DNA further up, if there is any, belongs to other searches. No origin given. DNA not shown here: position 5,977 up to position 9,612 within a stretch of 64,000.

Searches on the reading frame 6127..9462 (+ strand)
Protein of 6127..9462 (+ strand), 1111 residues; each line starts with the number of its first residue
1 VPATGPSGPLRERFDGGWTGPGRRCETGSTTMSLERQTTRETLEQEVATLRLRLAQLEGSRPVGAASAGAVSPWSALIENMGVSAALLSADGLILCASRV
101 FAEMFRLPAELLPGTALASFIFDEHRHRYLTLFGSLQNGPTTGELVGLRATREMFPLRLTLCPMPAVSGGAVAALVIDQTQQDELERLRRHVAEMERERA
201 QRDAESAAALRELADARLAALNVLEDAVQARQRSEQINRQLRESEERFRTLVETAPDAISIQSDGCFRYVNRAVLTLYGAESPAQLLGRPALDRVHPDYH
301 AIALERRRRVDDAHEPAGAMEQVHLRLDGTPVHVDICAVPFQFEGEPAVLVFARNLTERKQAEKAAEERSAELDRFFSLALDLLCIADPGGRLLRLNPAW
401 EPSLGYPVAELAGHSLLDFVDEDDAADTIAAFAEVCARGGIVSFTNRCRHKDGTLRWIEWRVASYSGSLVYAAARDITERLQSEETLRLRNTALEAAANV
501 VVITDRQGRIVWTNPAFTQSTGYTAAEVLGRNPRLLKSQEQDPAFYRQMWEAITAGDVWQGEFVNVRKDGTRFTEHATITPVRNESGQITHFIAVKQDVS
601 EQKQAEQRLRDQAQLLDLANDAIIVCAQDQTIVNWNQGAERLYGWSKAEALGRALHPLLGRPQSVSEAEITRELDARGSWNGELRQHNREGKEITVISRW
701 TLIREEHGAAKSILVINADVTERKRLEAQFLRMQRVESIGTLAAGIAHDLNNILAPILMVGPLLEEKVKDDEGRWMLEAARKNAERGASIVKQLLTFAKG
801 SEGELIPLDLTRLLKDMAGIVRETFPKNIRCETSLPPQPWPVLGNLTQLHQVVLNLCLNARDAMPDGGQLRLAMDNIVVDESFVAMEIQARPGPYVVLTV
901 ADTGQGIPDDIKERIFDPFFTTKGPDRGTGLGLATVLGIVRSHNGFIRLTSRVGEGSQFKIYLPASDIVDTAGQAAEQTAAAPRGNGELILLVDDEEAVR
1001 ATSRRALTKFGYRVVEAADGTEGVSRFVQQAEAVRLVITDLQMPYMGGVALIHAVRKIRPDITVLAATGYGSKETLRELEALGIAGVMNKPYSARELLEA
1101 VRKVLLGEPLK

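Call 90: search_protein_families(library=pfam, proteins=[window:6127-9462:+], max_evalue=0.00001)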
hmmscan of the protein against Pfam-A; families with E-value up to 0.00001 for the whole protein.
window:6127-9462:+ (1111 aa): 10 families
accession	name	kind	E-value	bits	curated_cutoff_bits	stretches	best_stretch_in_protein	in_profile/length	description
PF13426.13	PAS_9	-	3.9e-59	197.7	27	4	501-601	4-103/103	PAS domain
PF00989.32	PAS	-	1.9e-58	195.8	22.6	4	491-599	4-113/113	PAS fold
PF08448.16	PAS_4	-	1.1e-51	174.1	23.1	4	496-603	3-109/110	PAS fold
PF08447.18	PAS_3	-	2.9e-34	117.7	25.6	2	395-464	3-74/89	PAS fold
PF13188.13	PAS_8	-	3.8e-28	96.9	21.8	1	246-302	1-56/65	PAS domain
PF02518.31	HATPase_c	-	6.2e-21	75.4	26.4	1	846-965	3-109/111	Histidine kinase-, DNA gyrase B-, and HSP90-like ATPase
PF00072.30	Response_reg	-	4.8e-20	72.2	30.2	1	990-1102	1-111/111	Response regulator receiver domain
PF00512.31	HisKA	-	3.9e-08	33.7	26.9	1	740-802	3-65/66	His Kinase A (phospho-acceptor) domain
PF12860.13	PAS_7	-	4.6e-06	27.2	27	0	617-727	2-114/115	PAS fold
PF24820.1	Diguanyl_cycl_sensor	-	6.6e-06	26.5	28.1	0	77-137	1-61/109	Diguanylate cyclase-like sensor domain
